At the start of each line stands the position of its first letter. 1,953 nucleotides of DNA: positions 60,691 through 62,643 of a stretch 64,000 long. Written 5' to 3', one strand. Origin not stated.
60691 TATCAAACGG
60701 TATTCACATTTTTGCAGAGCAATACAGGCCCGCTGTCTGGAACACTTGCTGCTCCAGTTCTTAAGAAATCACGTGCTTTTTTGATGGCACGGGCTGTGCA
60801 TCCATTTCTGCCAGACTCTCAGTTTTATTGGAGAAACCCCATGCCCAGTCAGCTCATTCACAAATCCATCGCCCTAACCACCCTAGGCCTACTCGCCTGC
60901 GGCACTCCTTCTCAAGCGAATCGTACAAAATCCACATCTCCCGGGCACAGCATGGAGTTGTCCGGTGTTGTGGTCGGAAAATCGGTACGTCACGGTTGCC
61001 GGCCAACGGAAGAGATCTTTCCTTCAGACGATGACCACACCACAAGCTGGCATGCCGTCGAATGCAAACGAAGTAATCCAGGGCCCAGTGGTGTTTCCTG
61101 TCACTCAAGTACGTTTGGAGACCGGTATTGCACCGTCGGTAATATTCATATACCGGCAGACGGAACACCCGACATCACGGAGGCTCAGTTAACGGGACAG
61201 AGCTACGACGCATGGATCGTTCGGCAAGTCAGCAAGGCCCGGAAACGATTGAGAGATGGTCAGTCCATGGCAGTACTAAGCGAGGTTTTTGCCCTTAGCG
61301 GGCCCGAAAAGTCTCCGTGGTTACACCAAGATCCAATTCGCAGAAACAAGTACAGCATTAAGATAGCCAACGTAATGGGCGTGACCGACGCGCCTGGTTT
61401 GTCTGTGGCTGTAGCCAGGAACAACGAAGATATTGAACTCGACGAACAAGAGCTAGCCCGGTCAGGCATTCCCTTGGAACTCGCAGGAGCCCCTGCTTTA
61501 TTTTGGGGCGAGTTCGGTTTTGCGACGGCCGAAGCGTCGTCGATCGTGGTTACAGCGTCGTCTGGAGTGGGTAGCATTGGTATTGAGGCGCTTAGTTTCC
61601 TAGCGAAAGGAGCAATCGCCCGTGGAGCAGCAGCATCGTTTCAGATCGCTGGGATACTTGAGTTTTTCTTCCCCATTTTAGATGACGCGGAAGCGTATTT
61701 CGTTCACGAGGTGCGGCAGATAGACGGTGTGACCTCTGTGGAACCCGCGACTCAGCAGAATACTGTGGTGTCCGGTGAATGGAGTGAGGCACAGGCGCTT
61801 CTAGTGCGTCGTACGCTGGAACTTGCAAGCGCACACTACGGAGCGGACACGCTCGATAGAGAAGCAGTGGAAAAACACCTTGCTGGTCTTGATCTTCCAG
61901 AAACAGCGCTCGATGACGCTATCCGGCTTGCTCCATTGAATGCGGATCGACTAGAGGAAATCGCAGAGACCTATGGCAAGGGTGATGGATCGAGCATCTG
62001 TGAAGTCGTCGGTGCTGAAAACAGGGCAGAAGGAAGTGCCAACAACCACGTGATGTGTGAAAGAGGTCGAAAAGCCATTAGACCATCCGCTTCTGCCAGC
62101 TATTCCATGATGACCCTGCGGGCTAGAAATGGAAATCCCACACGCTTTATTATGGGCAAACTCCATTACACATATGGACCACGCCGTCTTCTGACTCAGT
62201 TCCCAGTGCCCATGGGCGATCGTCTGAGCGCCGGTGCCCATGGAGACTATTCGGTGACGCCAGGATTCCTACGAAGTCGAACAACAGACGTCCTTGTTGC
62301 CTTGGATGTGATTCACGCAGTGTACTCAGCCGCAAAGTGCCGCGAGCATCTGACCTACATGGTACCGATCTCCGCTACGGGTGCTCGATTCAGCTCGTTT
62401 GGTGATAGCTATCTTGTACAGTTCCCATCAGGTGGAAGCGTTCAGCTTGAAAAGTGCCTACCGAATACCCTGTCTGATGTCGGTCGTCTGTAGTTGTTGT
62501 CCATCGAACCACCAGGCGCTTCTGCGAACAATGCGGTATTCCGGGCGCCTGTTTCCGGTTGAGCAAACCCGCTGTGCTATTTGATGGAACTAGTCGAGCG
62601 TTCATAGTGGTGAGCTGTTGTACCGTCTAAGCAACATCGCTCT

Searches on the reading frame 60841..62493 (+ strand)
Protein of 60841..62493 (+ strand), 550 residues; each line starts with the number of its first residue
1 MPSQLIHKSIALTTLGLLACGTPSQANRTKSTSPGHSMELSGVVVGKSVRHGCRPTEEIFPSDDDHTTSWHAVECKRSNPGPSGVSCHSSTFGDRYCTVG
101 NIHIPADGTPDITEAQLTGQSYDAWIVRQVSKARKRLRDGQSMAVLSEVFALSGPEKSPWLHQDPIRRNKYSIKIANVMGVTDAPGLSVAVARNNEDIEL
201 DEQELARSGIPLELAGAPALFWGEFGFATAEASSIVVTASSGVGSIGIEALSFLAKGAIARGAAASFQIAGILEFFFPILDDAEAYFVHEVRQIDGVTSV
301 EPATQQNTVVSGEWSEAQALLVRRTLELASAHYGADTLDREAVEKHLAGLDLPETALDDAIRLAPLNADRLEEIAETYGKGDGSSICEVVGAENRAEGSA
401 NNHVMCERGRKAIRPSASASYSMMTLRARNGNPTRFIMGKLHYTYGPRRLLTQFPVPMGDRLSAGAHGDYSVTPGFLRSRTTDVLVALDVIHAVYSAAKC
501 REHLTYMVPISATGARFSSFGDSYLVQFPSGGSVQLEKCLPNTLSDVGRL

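Call 11: search_protein_families(library=pfam, proteins=[window:60841-62493:+], max_evalue=0.01)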
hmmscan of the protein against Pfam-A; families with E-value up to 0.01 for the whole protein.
window:60841-62493:+ (550 aa): 0 families

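Call 16: find_encoding_contigs(protein=window:60841-62493:+, flank=10000, max_places=6)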
Protein window:60841-62493:+ (550 aa): 2 contigs read that carry it; 1 place shown.
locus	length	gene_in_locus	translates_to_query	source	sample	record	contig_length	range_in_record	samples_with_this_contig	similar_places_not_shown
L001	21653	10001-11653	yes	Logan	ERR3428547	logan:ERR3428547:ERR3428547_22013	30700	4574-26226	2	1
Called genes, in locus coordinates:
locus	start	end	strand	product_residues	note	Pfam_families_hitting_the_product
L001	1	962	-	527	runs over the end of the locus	PF13440:Polysacc_synt_3 (weak)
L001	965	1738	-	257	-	PF13409:GST_N_2, PF13417:GST_N_3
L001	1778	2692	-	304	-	PF00749:tRNA-synt_1c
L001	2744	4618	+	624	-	-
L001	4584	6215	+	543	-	-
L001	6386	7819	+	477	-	-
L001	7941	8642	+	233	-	PF00929:RNase_T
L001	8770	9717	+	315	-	PF02517:Rce1-like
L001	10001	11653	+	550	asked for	-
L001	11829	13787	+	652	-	-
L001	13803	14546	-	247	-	PF00753:Lactamase_B, PF16123:HAGH_C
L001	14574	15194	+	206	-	PF03602:Cons_hypoth95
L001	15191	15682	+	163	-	PF01467:CTP_transf_like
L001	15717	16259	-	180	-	-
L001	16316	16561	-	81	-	-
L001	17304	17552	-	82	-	-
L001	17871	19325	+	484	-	-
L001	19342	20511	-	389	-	PF08014:MATCAP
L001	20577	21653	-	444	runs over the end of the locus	PF13638:PIN_4, PF02562:PhoH, PF13604:AAA_30 (faint), PF13245:AAA_19 (faint)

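Call 17: find_homologous_proteins(query=window:60841-62493:+, max_evalue=0.001)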
Query window:60841-62493:+ (550 aa): 1 proteins with E <= 0.001 among 8000 candidates.
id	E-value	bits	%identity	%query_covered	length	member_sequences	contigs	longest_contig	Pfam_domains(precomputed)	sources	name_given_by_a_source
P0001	0.0e+0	1241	100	100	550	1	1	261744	-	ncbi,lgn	-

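Call 21: find_related_loci(query=A1, collection=genome_contigs, flank=3000)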
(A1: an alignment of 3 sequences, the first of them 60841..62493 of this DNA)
Query A1 (550 aa) in genome_contigs; peptide patterns used: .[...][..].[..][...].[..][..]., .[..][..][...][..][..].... (x = any residue, [..] = any of these).
348 stretches matched a pattern, but none encodes a relative of the query by tblastn (E <= 1e-3).

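Call 36: find_related_loci(query=A1, collection=metagenome_contigs, flank=5000)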
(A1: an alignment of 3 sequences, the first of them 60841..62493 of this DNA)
Query A1 (550 aa) in metagenome_contigs; peptide patterns used: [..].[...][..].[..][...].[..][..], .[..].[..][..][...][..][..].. (x = any residue, [..] = any of these).
230 stretches matched a pattern, but none encodes a relative of the query by tblastn (E <= 1e-3).

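Call 38: search_protein_representatives(alignment_id=A1)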
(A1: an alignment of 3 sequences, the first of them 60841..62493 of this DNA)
Query: 3 sequences, 482 profile positions. Proteins with E-value up to 0.001 (for the whole library): 4; up to 1e-10: 4; up to 1e-30: 3. The best 4 are listed.
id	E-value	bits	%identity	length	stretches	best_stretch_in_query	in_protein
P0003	1.1e-229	779.8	-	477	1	5-474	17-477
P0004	5.3e-213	724.8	-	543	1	1-482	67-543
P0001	2.0e-210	716.3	-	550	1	1-482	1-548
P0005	3.1e-11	59.4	-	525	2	9-137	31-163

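Call 41: find_homologous_proteins(query=P0005, max_evalue=0.001)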
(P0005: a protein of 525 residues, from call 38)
Query P0005 (525 aa): 1 proteins with E <= 0.001 among 8000 candidates.
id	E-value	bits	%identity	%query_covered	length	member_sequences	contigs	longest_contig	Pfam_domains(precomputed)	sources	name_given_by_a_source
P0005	0.0e+0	1175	100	100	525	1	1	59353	-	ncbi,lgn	-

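Call 42: find_encoding_contigs(protein=P0005, flank=10000, max_places=4)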
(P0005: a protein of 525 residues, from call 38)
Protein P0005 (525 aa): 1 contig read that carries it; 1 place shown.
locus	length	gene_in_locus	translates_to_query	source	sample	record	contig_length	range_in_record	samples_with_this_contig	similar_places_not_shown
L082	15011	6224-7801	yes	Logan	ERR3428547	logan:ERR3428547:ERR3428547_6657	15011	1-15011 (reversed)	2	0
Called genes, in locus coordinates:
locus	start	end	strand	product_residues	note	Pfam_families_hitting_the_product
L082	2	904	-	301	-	?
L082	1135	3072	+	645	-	PF07238:PilZ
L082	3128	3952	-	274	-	-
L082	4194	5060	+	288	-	-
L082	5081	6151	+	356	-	PF00701:DHDPS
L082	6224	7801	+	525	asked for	-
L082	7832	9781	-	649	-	PF00989:PAS, PF08448:PAS_4, PF13188:PAS_8 (weak), PF13426:PAS_9, PF08447:PAS_3 (weak), PF13426:PAS_9 (weak), PF00512:HisKA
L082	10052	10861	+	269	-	PF01177:Asp_Glu_race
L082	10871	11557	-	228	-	PF13432:TPR_16 (faint), PF00515:TPR_1 (faint), PF07719:TPR_2 (faint), PF13428:TPR_14 (faint)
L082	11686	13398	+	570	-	PF00920:ILVD_EDD_N, PF24877:ILV_EDD_C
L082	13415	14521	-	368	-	-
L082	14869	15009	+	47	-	?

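Call 65: search_protein_families(library=ncbifam, proteins=[window:60841-62493:+, L001:11829-13787:+, L082:13415-14521:-, L082:6281-7801:+, L001:17871-19325:+], max_evalue=0.01)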
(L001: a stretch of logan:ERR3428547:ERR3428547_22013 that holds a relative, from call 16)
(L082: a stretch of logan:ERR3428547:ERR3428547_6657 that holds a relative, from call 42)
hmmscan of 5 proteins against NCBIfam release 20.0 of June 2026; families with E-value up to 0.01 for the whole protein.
window:60841-62493:+ (550 aa): 0 families

L001:11829-13787:+ (652 aa): 0 families

L082:13415-14521:- (368 aa): 0 families

L082:6281-7801:+ (506 aa): 0 families

L001:17871-19325:+ (484 aa): 0 families
